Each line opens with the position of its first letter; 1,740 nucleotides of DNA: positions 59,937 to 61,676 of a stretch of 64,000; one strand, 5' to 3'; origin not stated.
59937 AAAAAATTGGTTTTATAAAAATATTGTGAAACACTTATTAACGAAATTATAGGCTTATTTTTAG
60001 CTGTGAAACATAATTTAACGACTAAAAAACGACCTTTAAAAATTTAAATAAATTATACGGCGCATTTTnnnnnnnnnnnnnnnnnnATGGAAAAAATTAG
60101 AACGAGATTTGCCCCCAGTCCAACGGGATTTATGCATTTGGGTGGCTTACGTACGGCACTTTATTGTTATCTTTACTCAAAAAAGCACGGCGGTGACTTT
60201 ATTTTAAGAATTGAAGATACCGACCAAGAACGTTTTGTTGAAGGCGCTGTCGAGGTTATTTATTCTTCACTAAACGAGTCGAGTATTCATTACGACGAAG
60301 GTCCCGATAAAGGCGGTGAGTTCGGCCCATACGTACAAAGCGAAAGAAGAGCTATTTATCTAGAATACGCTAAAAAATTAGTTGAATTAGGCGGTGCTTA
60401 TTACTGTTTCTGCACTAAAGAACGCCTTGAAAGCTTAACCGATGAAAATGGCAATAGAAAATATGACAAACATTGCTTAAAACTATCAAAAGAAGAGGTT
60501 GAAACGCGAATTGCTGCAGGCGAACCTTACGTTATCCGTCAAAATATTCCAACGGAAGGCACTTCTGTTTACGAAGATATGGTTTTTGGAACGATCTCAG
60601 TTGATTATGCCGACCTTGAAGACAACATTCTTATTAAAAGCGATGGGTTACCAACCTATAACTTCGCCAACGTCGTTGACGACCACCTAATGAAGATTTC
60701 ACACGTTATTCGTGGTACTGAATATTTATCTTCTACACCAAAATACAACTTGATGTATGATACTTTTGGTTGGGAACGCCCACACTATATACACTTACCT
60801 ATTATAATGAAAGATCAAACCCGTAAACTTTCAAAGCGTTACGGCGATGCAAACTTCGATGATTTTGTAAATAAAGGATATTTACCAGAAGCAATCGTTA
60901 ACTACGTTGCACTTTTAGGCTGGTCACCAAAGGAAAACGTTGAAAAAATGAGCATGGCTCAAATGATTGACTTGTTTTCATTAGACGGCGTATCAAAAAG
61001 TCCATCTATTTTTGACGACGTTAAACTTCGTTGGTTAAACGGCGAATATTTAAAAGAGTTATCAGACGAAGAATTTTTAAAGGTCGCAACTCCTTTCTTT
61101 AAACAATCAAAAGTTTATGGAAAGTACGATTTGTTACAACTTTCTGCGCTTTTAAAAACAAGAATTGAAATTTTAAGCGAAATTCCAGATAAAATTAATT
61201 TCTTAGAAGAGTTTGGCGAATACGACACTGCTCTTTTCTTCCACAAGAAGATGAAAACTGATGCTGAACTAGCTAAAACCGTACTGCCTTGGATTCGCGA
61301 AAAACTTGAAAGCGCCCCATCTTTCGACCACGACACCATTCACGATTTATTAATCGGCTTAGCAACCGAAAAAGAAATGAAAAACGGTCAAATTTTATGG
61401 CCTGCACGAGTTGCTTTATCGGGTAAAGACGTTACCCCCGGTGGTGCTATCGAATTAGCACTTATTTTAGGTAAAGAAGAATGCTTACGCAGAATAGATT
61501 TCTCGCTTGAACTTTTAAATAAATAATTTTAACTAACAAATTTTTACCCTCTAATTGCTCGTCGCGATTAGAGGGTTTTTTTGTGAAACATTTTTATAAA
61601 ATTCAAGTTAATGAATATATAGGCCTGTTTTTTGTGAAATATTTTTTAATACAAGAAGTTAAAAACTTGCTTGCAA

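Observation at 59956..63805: Recurrent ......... composite motif in the last 4 kb of intergenic regions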

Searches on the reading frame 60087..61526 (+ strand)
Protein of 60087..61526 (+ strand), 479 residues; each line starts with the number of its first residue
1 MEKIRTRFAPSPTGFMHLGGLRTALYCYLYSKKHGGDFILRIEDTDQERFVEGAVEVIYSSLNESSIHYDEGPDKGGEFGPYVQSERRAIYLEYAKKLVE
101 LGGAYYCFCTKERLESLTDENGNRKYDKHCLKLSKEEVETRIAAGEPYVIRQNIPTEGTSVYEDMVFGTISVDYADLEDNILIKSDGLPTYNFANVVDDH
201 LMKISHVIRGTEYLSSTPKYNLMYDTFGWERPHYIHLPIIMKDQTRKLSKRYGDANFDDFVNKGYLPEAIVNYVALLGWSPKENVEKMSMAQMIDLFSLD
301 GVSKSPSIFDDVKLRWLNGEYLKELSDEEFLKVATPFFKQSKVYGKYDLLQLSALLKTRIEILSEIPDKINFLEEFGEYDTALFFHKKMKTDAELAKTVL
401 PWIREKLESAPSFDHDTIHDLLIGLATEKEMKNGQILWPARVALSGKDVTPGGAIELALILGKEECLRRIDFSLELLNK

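Call 11: search_protein_families(library=ncbifam, proteins=[window:60087-61526:+])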
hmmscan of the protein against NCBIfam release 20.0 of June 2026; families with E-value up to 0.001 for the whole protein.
window:60087-61526:+ (479 aa): 10 families
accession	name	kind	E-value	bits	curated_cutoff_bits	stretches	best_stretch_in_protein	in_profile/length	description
TIGR00464.1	gltX_bact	equivalog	5.9e-145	483.8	289.95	1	3-471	1-464/470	glutamate--tRNA ligase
TIGR03838.1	queuosine_YadB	equivalog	3.2e-61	207.1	276.7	1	5-293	2-271/272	tRNA glutamyl-Q(34) synthetase GluQRS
NF004314.0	PRK05710.1-3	equivalog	2e-57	194.9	256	1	4-295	7-276/297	tRNA glutamyl-Q(34) synthetase GluQRS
NF004315.1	PRK05710.1-4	equivalog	1.2e-52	179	250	1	6-273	1-273/274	tRNA glutamyl-Q(34) synthetase GluQRS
NF004312.0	PRK05710.1-1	equivalog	3.2e-43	148.2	453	1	6-294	16-279/306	tRNA glutamyl-Q(34) synthetase GluQRS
NF004313.0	PRK05710.1-2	equivalog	4.3e-43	147.6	380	1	2-260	3-254/299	tRNA glutamyl-Q(34) synthetase GluQRS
NF003169.0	PRK04156.1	equivalog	1.3e-40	139.6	516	1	2-249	100-340/567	glutamate--tRNA ligase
TIGR00463.1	gltX_arch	equivalog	6.5e-32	110.8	401.75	1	1-250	91-332/560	glutamate--tRNA ligase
TIGR00440.1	glnS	equivalog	1e-09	37.8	425.8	1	4-234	1-229/524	glutamine--tRNA ligase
NF011291.0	PRK14703.1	equivalog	2.4e-08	32.7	681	1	2-115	30-135/769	glutamine--tRNA ligase/YqeY domain fusion protein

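Call 30: find_homologous_proteins(query=window:60087-61526:+, max_evalue=1e-100)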
Query window:60087-61526:+ (479 aa): 8000 proteins with E <= 1e-100 among 8000 candidates; the best 120 are listed.
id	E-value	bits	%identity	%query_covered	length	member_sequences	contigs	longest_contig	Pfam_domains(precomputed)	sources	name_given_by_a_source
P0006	6.9e-297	1003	90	100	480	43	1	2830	PF19269.5,PF00749.28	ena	-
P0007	9.1e-297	1002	90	100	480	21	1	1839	PF19269.5,PF00749.28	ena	-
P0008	7.3e-289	976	89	100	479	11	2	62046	PF19269.5,PF00749.28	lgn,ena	-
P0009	1.2e-283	959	86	100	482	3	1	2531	PF19269.5,PF00749.28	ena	-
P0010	1.1e-279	946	85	100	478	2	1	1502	PF19269.5,PF00749.28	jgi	jgi:glutamyl-tRNA synthetase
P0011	4.7e-276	934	83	100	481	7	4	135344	PF19269.5,PF00749.28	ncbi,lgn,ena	-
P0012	5.2e-275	930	82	100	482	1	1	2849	PF19269.5,PF00749.28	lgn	-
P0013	2.5e-274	928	82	100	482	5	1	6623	PF19269.5,PF00749.28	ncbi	-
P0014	1.8e-273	925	82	100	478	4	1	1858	PF19269.5,PF00749.28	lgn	-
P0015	3.5e-272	921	81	100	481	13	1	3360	PF19269.5,PF00749.28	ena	-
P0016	6.7e-270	914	81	100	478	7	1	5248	PF19269.5,PF00749.28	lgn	-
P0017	3.4e-268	908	84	100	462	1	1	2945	PF19269.5,PF00749.28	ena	-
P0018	2.5e-266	902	81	100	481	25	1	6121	PF19269.5,PF00749.28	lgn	-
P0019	6.5e-265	897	80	100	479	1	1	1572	PF19269.5,PF00749.28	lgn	-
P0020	2.6e-264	895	79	100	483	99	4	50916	PF19269.5,PF00749.28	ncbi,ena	-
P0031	1.1e-255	867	78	99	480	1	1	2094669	PF19269.5,PF00749.28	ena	-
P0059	4.1e-252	855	76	100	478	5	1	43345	PF19269.5,PF00749.28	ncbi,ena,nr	ncbi:MAG: glutamate--tRNA ligase [Clostridia bacterium]|nr:glutamate--tRNA ligase [Clostridia bacter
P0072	9.5e-248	841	75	100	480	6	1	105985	PF19269.5,PF00749.28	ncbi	-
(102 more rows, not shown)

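Call 31: find_encoding_contigs(protein=P0008, flank=10000, max_places=1)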
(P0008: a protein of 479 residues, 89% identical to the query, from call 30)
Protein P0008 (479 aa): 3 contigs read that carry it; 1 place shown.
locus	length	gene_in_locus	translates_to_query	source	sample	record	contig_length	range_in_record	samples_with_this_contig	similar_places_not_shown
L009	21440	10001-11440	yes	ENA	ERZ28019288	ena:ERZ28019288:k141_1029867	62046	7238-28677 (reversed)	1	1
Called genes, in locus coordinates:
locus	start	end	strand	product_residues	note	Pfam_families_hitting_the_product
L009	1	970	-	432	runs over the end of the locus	PF00565:SNase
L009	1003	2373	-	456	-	PF13416:SBP_bac_8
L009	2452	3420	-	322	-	PF00528:BPD_transp_1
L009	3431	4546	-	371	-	PF00528:BPD_transp_1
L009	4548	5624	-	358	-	PF00005:ABC_tran, PF17912:OB_MalK (weak)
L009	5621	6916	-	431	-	-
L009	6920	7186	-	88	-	-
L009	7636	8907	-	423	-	PF01546:Peptidase_M20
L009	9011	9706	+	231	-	PF20582:UPF0758_N (weak), PF04002:RadC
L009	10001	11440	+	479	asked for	PF00749:tRNA-synt_1c, PF19269:Anticodon_2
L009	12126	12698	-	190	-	PF06866:DUF1256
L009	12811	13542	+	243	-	PF02674:Colicin_V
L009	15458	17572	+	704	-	PF00004:AAA, PF17862:AAA_lid_3, PF01434:Peptidase_M41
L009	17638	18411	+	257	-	PF00142:Fer4_NifH (faint), PF01656:CbiA, PF02374:ArsA_ATPase (weak), PF06564:CBP_BcsQ, PF09140:MipZ (faint), PF10609:ParA, PF13614:AAA_31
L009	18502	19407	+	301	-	PF02195:ParB_N, PF17762:HTH_ParB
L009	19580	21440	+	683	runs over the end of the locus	PF01435:Peptidase_M48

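Call 32: find_encoding_contigs(protein=P0011, flank=10000, max_places=1)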
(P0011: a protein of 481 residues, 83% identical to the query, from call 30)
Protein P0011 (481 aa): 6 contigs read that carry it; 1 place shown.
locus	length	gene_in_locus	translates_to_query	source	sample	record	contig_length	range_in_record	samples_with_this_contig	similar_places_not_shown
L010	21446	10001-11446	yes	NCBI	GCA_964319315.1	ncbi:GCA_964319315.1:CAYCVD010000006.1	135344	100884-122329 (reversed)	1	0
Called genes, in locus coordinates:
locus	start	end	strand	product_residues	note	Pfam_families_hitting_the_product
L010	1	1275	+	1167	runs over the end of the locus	PF01855:POR_N, PF17147:PFOR_II, PF01558:POR, PF10371:EKR, PF00037:Fer4 (weak), PF12838:Fer4_7, PF13484:Fer4_16, PF02775:TPP_enzyme_C, +6 more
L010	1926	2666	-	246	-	PF02527:GidB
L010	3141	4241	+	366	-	PF00712:DNA_pol3_beta, PF02767:DNA_pol3_beta_2, PF02768:DNA_pol3_beta_3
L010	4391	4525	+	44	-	PF00468:Ribosomal_L34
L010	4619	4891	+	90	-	PF00825:Ribonuclease_P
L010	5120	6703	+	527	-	PF02096:60KD_IMP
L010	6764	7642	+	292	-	PF14804:Jag_N, PF13083:KH_KhpA-B (weak), PF01424:R3H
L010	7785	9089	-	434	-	PF01546:Peptidase_M20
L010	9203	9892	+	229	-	PF20582:UPF0758_N (weak), PF04002:RadC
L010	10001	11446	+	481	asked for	PF00749:tRNA-synt_1c, PF19269:Anticodon_2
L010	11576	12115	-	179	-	PF06866:DUF1256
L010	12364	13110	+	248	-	PF02674:Colicin_V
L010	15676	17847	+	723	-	PF00004:AAA, PF07728:AAA_5 (faint), PF17862:AAA_lid_3, PF01434:Peptidase_M41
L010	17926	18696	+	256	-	PF00142:Fer4_NifH (weak), PF01656:CbiA, PF02374:ArsA_ATPase (weak), PF06564:CBP_BcsQ, PF09140:MipZ (weak), PF10609:ParA, PF13614:AAA_31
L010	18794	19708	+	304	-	PF02195:ParB_N, PF17762:HTH_ParB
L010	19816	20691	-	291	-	PF00781:DAGK_cat, PF19279:YegS_C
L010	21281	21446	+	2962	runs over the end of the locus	-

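Call 33: find_encoding_contigs(protein=P0020, flank=10000, max_places=1)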
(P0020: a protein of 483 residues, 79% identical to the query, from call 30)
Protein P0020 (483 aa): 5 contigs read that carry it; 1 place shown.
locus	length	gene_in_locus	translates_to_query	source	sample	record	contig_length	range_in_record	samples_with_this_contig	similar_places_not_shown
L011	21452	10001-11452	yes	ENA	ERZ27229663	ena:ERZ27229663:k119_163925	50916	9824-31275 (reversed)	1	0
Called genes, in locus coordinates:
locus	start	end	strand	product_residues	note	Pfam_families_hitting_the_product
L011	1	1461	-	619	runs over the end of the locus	PF00890:FAD_binding_2 (faint), PF01134:GIDA, PF01266:DAO (faint), PF07992:Pyr_redox_2, PF12831:FAD_oxidored (faint), PF21680:GIDA_C_1st, PF13932:SAM_GIDA_C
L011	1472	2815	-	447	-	PF11638:DnaA_N, PF13191:AAA_16 (faint), PF13401:AAA_22 (faint), PF00308:Bac_DnaA, PF01695:IstB_IS21, PF00004:AAA (weak), PF22688:Hda_lid (weak), PF08299:Bac_DnaA_C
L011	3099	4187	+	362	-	PF02463:SMC_N, PF13175:AAA_15 (weak), PF13476:AAA_23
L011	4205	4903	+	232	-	PF00899:ThiF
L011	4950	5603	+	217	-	-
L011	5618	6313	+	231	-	-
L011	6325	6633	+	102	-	PF01035:DNA_binding_1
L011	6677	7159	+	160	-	-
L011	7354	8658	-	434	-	PF01546:Peptidase_M20, PF07687:M20_dimer (faint)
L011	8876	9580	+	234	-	PF20582:UPF0758_N, PF04002:RadC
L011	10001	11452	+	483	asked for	PF00749:tRNA-synt_1c, PF19269:Anticodon_2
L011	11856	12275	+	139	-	-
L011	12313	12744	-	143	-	PF00692:dUTPase, PF22769:DCD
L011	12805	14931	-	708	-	-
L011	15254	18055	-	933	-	PF09586:YfhO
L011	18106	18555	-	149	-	PF01668:SmpB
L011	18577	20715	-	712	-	PF08206:OB_RNB, PF17876:CSD2, PF00773:RNB, PF00575:S1 (weak)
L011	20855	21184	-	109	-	PF03840:SecG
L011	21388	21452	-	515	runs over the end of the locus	PF01676:Metalloenzyme, PF06415:iPGM_N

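Call 34: find_encoding_contigs(protein=P0031, flank=10000, max_places=1)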
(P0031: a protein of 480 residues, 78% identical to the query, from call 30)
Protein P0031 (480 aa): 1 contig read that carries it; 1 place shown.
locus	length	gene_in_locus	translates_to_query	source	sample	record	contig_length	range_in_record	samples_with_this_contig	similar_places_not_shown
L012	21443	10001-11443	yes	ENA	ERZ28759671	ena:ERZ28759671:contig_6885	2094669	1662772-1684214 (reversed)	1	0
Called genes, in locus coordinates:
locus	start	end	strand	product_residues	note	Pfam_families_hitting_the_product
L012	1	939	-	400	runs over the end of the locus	PF04973:NMN_transporter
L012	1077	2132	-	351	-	PF02540:NAD_synthase (weak), PF02568:ThiI (weak), PF03054:tRNA_Me_trans, PF06508:QueC (weak), PF20259:tRNA_Me_trans_M, PF20258:tRNA_Me_trans_C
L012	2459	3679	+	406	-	PF13173:AAA_14, PF13635:DUF4143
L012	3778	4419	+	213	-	-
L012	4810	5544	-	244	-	PF04973:NMN_transporter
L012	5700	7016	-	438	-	PF13173:AAA_14, PF13635:DUF4143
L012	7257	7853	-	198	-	PF01035:DNA_binding_1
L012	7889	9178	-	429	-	PF01546:Peptidase_M20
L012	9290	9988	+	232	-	PF04002:RadC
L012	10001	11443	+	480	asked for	PF00749:tRNA-synt_1c, PF19269:Anticodon_2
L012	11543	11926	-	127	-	PF13630:SdpI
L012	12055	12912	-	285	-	PF14804:Jag_N, PF13083:KH_KhpA-B, PF01424:R3H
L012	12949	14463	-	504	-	PF02096:60KD_IMP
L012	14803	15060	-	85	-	PF00825:Ribonuclease_P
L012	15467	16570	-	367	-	PF00712:DNA_pol3_beta, PF02767:DNA_pol3_beta_2, PF00712:DNA_pol3_beta (weak), PF02767:DNA_pol3_beta_2, PF02768:DNA_pol3_beta_3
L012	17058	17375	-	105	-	PF13412:HTH_24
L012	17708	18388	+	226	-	PF02527:GidB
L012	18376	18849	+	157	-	PF06908:YpsA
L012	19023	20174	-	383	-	PF13303:PTS_EIIC_2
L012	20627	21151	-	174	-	PF14512:TM1586_NiRdase (faint), PF00881:Nitroreductase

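Call 58: find_encoding_contigs(protein=P0072, flank=10000, max_places=1)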
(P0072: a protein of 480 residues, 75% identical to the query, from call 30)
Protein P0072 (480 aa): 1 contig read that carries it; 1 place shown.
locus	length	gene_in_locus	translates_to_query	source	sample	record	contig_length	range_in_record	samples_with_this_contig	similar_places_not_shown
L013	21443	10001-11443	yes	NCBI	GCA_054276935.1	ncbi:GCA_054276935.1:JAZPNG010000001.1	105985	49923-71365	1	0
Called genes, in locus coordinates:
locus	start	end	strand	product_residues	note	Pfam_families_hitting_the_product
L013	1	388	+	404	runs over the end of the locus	-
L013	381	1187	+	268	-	PF08282:Hydrolase_3, PF05116:S6PP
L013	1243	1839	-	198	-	PF06866:DUF1256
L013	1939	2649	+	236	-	PF02674:Colicin_V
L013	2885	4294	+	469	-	PF03448:MgtE_N, PF00571:CBS, PF01769:MgtE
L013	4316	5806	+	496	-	PF08903:DUF1846, PF20921:DUF1846_C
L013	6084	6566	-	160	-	PF04138:GtrA_DPMS_TM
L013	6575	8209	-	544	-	PF02366:PMT (weak), PF13231:PMT_2 (weak)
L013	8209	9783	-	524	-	PF01266:DAO (faint), PF01593:Amino_oxidase, PF01946:Thi4 (faint), PF13450:NAD_binding_8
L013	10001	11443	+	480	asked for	PF00749:tRNA-synt_1c, PF19269:Anticodon_2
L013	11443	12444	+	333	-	PF02129:Peptidase_S15 (weak), PF00561:Abhydrolase_1, PF12146:Hydrolase_4, PF20434:BD-FAE (weak), PF12697:Abhydrolase_6, PF00326:Peptidase_S9 (weak)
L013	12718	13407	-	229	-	PF02527:GidB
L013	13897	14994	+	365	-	PF00712:DNA_pol3_beta, PF02767:DNA_pol3_beta_2, PF02768:DNA_pol3_beta_3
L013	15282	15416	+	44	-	PF00468:Ribosomal_L34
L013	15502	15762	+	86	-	PF00825:Ribonuclease_P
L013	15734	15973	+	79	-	PF01809:YidD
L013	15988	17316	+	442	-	PF02096:60KD_IMP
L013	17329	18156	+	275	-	PF14804:Jag_N, PF13083:KH_KhpA-B, PF01424:R3H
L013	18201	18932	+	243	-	PF01643:Acyl-ACP_TE, PF13279:4HBT_2 (faint), PF20791:Acyl-ACP_TE_C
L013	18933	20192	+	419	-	PF01171:ATP_bind_3, PF11734:TilS_C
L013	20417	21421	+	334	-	PF01547:SBP_bac_1, PF13416:SBP_bac_8, PF13531:SBP_bac_11, PF13343:SBP_bac_6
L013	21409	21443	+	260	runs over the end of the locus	PF00005:ABC_tran, PF02463:SMC_N (faint)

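Call 59: find_encoding_contigs(protein=P0059, flank=10000, max_places=1)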
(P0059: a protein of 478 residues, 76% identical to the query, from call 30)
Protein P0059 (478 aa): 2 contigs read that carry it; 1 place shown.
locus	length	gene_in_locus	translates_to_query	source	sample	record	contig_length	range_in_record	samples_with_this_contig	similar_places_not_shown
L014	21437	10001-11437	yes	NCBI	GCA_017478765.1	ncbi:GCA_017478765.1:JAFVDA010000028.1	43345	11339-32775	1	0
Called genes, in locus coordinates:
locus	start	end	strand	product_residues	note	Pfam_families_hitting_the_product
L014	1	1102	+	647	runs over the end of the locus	PF02096:60KD_IMP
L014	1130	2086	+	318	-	PF14804:Jag_N, PF13083:KH_KhpA-B, PF01424:R3H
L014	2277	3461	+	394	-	PF00266:Aminotran_5, PF01212:Beta_elim_lyase (weak)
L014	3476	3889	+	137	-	PF01592:NifU_N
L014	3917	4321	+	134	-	PF02082:Rrf2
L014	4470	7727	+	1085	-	PF13306:LRR_5, PF13855:LRR_8 (faint), PF13306:LRR_5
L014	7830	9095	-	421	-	PF01546:Peptidase_M20, PF07687:M20_dimer (faint)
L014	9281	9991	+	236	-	PF20582:UPF0758_N (weak), PF04002:RadC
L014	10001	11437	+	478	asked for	PF00749:tRNA-synt_1c, PF19269:Anticodon_2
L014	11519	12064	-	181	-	PF06866:DUF1256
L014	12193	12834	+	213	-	PF02674:Colicin_V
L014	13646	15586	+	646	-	PF00004:AAA, PF17862:AAA_lid_3, PF01434:Peptidase_M41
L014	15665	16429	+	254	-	PF01656:CbiA, PF02374:ArsA_ATPase (faint), PF06564:CBP_BcsQ, PF09140:MipZ, PF10609:ParA, PF13614:AAA_31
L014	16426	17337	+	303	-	PF02195:ParB_N, PF17762:HTH_ParB, PF01381:HTH_3 (faint)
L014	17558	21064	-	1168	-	PF01855:POR_N, PF17147:PFOR_II, PF01558:POR, PF10371:EKR, PF12838:Fer4_7 (weak), PF13484:Fer4_16, PF22338:Pyruv_OxRed_insertion, PF02775:TPP_enzyme_C, +5 more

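Call 81: find_encoding_contigs(protein=P0013, flank=6000, max_places=1)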
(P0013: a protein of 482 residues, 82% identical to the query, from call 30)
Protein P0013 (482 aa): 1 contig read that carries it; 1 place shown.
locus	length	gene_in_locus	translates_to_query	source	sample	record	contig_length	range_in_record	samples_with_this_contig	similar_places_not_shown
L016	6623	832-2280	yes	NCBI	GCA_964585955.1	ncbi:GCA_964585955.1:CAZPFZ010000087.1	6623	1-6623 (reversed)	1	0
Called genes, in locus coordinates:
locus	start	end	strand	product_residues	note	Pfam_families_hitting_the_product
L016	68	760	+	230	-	PF20582:UPF0758_N, PF04002:RadC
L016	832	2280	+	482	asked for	PF00749:tRNA-synt_1c, PF19269:Anticodon_2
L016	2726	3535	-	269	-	PF00596:Aldolase_II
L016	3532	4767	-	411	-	PF06134:RhaA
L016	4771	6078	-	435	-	PF00370:FGGY_N, PF02782:FGGY_C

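Call 82: find_encoding_contigs(protein=P0018, flank=6000, max_places=1)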
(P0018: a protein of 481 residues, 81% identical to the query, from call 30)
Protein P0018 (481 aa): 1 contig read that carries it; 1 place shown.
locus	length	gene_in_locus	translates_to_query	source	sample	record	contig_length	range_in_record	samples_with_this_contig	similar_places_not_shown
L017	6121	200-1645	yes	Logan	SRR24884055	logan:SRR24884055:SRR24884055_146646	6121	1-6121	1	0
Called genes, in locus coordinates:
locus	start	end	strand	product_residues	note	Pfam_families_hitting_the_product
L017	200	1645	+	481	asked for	PF00749:tRNA-synt_1c, PF19269:Anticodon_2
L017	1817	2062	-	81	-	PF13443:HTH_26, PF01381:HTH_3 (weak)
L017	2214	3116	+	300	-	-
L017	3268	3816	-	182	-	PF06866:DUF1256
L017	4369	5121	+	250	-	PF02674:Colicin_V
